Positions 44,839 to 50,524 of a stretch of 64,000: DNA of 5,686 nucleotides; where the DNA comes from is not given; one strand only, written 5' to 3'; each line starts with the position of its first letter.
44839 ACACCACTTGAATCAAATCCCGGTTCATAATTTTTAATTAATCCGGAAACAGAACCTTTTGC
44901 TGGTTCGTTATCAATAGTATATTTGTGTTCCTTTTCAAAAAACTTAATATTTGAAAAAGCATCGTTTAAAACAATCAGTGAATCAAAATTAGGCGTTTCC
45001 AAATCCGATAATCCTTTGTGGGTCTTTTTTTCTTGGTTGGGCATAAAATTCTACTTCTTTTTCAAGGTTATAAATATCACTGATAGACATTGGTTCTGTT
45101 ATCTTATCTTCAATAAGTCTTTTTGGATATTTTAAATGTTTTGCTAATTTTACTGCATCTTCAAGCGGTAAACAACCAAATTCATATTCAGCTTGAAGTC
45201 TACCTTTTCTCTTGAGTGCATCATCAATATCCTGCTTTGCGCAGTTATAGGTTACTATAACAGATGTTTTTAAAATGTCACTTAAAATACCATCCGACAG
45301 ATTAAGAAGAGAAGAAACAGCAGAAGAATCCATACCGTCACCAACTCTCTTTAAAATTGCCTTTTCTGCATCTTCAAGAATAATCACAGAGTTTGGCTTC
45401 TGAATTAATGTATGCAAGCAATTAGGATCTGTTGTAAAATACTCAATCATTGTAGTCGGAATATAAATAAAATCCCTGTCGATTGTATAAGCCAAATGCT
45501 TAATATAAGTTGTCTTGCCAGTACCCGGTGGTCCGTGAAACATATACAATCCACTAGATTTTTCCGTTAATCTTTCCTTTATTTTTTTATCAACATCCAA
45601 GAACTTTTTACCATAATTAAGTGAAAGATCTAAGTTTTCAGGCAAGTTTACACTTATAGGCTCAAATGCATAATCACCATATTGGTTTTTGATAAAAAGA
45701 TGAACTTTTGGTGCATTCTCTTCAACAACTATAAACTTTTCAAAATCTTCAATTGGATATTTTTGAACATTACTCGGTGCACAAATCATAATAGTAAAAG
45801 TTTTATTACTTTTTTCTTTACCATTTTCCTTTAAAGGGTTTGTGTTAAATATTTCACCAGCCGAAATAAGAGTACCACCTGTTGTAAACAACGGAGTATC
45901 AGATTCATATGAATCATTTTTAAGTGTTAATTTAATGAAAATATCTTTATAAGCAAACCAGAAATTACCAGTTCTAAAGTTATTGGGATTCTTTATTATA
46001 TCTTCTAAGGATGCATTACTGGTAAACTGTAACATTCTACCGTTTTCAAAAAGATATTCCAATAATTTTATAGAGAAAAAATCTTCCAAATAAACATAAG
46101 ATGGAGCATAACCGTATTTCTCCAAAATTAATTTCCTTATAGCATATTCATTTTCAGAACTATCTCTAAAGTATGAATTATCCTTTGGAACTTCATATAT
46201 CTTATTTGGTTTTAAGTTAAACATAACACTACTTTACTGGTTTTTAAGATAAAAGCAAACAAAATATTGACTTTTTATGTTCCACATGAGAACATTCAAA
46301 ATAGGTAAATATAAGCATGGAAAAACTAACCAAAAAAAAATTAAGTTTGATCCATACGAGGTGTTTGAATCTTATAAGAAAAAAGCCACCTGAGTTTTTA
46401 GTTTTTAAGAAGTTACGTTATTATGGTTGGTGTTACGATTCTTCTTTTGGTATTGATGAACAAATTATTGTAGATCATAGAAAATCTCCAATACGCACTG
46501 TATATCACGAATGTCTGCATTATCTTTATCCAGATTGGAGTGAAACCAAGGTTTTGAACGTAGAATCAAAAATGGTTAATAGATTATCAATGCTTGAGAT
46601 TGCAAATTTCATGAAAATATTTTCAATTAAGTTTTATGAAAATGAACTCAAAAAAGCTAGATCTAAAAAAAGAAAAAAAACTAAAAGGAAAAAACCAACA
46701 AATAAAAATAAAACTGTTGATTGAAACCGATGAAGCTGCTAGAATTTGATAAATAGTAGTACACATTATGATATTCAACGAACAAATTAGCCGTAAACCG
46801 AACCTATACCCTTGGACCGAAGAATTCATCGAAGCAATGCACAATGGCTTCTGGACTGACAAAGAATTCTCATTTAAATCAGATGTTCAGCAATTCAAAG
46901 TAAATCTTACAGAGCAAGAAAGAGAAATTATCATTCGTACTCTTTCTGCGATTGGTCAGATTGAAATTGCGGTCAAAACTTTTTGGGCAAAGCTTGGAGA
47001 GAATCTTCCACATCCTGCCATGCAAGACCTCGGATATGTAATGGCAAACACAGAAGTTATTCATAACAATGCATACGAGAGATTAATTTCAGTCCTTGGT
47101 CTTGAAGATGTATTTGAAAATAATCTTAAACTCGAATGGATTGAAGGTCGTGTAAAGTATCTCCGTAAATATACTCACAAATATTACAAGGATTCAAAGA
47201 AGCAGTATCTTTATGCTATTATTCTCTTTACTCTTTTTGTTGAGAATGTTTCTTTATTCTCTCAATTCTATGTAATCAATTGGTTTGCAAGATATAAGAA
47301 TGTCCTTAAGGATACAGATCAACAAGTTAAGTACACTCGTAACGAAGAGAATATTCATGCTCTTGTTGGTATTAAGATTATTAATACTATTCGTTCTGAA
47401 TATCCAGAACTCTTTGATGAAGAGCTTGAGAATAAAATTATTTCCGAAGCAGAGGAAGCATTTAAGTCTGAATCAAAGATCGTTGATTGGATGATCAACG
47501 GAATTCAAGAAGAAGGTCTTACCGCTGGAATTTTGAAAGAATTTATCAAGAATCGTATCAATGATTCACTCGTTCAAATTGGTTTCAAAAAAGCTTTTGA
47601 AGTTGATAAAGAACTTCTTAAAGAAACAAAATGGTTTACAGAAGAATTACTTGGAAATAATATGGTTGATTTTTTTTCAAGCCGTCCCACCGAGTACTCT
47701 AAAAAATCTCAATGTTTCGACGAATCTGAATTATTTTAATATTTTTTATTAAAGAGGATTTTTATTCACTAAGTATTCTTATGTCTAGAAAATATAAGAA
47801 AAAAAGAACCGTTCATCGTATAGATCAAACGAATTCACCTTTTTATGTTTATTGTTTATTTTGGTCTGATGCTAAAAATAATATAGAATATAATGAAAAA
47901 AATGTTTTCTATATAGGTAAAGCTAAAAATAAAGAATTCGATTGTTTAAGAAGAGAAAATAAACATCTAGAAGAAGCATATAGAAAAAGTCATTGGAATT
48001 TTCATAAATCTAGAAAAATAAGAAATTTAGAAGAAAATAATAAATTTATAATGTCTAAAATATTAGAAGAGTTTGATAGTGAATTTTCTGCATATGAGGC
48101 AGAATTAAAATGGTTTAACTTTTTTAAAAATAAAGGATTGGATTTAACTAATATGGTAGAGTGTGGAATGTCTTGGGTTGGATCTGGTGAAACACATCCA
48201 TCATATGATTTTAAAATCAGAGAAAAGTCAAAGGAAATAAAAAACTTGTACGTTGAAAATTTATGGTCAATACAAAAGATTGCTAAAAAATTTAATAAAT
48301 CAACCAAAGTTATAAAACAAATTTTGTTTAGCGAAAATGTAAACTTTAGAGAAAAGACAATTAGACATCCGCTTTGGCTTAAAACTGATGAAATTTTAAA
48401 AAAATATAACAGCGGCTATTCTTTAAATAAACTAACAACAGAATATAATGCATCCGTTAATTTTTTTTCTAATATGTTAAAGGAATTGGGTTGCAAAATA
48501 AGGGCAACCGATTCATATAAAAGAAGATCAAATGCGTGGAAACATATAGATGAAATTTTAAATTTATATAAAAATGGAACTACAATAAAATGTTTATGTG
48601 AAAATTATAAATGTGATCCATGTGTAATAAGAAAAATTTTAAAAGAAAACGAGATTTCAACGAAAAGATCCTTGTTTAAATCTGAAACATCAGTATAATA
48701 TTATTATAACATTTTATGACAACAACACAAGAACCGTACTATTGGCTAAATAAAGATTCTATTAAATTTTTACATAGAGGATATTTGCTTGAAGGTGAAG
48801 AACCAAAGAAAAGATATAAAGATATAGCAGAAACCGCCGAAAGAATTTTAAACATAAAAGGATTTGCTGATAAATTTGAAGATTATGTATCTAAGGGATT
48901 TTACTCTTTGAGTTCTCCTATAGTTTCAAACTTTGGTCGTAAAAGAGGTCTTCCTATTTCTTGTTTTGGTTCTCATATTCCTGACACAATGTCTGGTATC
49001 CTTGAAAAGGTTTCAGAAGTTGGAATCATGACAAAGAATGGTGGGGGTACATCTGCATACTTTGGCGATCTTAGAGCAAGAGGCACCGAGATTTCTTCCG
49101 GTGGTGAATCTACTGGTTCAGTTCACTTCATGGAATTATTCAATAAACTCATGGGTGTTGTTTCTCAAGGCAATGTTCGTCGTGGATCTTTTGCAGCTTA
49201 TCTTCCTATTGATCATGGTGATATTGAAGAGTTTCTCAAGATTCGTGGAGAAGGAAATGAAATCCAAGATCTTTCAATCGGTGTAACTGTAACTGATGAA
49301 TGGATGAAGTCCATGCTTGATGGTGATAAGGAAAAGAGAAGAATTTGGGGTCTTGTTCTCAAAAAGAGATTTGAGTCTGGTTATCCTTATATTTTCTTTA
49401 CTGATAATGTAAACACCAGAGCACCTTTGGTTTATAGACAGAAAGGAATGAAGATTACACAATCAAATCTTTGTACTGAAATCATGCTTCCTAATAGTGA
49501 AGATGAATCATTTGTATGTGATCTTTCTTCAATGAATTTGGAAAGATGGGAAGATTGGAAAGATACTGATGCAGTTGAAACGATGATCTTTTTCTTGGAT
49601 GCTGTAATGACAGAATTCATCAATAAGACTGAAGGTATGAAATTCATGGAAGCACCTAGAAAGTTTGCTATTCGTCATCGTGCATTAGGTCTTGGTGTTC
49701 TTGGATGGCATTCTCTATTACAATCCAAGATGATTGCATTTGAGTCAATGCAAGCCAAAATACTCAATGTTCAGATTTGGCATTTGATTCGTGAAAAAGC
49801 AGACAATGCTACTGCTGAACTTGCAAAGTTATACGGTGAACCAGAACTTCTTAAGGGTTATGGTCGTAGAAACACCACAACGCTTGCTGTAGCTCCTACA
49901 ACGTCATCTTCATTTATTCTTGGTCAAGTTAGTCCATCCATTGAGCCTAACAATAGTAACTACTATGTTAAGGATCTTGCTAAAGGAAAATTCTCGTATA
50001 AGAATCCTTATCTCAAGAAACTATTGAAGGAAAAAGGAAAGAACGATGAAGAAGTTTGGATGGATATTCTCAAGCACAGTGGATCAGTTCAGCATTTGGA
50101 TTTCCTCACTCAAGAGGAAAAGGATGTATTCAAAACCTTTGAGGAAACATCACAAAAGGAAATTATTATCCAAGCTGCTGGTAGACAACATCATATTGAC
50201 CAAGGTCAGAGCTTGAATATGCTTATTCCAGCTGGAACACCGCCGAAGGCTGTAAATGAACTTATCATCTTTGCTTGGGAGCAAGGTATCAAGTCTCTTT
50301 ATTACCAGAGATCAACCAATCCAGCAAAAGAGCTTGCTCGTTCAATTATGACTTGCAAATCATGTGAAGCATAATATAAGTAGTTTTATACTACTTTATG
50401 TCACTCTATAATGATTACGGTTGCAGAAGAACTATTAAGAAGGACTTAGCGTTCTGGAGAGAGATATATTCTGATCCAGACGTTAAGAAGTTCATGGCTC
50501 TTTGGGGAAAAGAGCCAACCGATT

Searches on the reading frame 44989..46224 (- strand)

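Call 18: search_protein_families(library=phrogs, proteins=[window:44989-46224:-], max_evalue=0.001)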
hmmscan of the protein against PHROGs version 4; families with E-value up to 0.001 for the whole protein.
window:44989-46224:- (411 aa): 11 families
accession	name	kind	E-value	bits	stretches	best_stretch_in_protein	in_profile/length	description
phrog_14322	-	unknown function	1.1e-17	65.5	1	220-369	222-368/398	-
phrog_7485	-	unknown function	1.9e-16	61.1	1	227-386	230-396/430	-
phrog_33861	-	unknown function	3.8e-12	46.7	1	277-359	282-363/407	-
phrog_9172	-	unknown function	2.8e-07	30.7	1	222-365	105-257/509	-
phrog_168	-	DNA, RNA and nucleotide metabolism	8.6e-06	26.6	1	212-360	30-165/314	clamp loader of DNA polymerase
phrog_3757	-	unknown function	4e-05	24.2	1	227-259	129-161/367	-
phrog_11907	-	other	6.4e-05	23.3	0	299-379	271-355/400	ATPase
phrog_5846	-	DNA, RNA and nucleotide metabolism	8e-05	23.1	1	217-254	30-68/380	clamp loader of DNA polymerase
phrog_2071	-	other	0.00017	22.4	1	219-250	11-39/282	ATPase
phrog_10401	-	other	0.00032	20.5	0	214-362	454-597/667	ATPase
phrog_249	-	moron, auxiliary metabolic gene and host takeover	0.00047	20.6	1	196-259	103-162/380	porphyrin biosynthesis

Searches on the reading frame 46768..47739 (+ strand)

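Call 18: search_protein_families(library=phrogs, proteins=[window:46768-47739:+], max_evalue=0.001)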
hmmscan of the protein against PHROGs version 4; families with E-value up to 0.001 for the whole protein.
window:46768-47739:+ (323 aa): 3 families
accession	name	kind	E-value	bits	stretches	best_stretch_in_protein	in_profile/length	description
phrog_86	-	DNA, RNA and nucleotide metabolism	3.8e-64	218.2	1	9-315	71-389/504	ribonucleoside diphosphate reductase small subunit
phrog_30939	-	DNA, RNA and nucleotide metabolism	6.8e-07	28.5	1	20-316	24-325/977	ribonucleotide reductase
phrog_10582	-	DNA, RNA and nucleotide metabolism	3.5e-05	24.2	1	14-134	34-156/255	ribonucleotide reductase class Ia beta subunit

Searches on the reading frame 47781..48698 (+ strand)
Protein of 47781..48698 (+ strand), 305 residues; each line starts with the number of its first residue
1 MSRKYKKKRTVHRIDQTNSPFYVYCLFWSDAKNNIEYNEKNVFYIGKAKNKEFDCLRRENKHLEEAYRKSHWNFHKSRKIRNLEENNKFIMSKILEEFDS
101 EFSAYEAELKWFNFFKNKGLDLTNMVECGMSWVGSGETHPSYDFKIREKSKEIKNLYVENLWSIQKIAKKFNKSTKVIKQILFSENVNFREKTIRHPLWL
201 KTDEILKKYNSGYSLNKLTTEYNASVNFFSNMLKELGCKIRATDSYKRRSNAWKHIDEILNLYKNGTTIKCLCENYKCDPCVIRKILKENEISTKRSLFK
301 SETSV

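Call 18: search_protein_families(library=phrogs, proteins=[window:47781-48698:+], max_evalue=0.001)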
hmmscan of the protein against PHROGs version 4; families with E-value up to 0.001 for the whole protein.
window:47781-48698:+ (305 aa): 5 families
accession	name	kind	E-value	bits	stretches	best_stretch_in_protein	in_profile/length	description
phrog_3611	-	DNA, RNA and nucleotide metabolism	3e-06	27.6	0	162-199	87-124/230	helicase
phrog_1303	-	DNA, RNA and nucleotide metabolism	1.8e-05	25.6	0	146-223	25-108/184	DNA binding protein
phrog_5735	-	unknown function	0.00016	22.7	0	251-288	48-85/88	-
phrog_125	-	DNA, RNA and nucleotide metabolism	0.00026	21.6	0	246-298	156-211/254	DNA invertase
phrog_8446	-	DNA, RNA and nucleotide metabolism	0.00071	20.3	0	152-243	19-103/211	HNH endonuclease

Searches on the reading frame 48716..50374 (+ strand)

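Call 18: search_protein_families(library=phrogs, proteins=[window:48716-50374:+], max_evalue=0.001)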
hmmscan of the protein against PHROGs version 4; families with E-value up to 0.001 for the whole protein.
window:48716-50374:+ (552 aa): 11 families
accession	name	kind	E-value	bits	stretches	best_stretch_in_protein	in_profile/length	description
phrog_84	-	DNA, RNA and nucleotide metabolism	1.3e-147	494.5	1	16-551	203-795/975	ribonucleoside-diphosphate reductase large subunit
phrog_12229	-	DNA, RNA and nucleotide metabolism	3.1e-93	314.1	2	8-153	4-149/577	ribonucleotide reductase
phrog_30939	-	DNA, RNA and nucleotide metabolism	8.7e-75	253.2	1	54-550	472-976/977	ribonucleotide reductase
phrog_3844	-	moron, auxiliary metabolic gene and host takeover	1.3e-61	209.9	2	379-551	307-450/451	NrdA-like aerobic NDP reductase large subunit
phrog_29665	-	unknown function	2.8e-50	171.2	1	257-394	1-150/150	-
phrog_33412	-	unknown function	3.5e-40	138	1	414-552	2-140/140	-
phrog_3987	-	DNA, RNA and nucleotide metabolism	2.1e-36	126.5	2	53-204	192-348/467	ribonucleotide reductase large subunit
phrog_22953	-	DNA, RNA and nucleotide metabolism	1e-14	56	1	115-200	3-93/201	ribonucleotide reductase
phrog_367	-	DNA, RNA and nucleotide metabolism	2.2e-12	47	1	130-510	257-629/701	ribonucleotide reductase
phrog_6132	-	DNA, RNA and nucleotide metabolism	2.4e-09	37.9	1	53-153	187-289/530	ribonucleotide reductase large subunit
phrog_10616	-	DNA, RNA and nucleotide metabolism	4.1e-07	31.2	1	509-551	69-110/111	ribonucleotide reductase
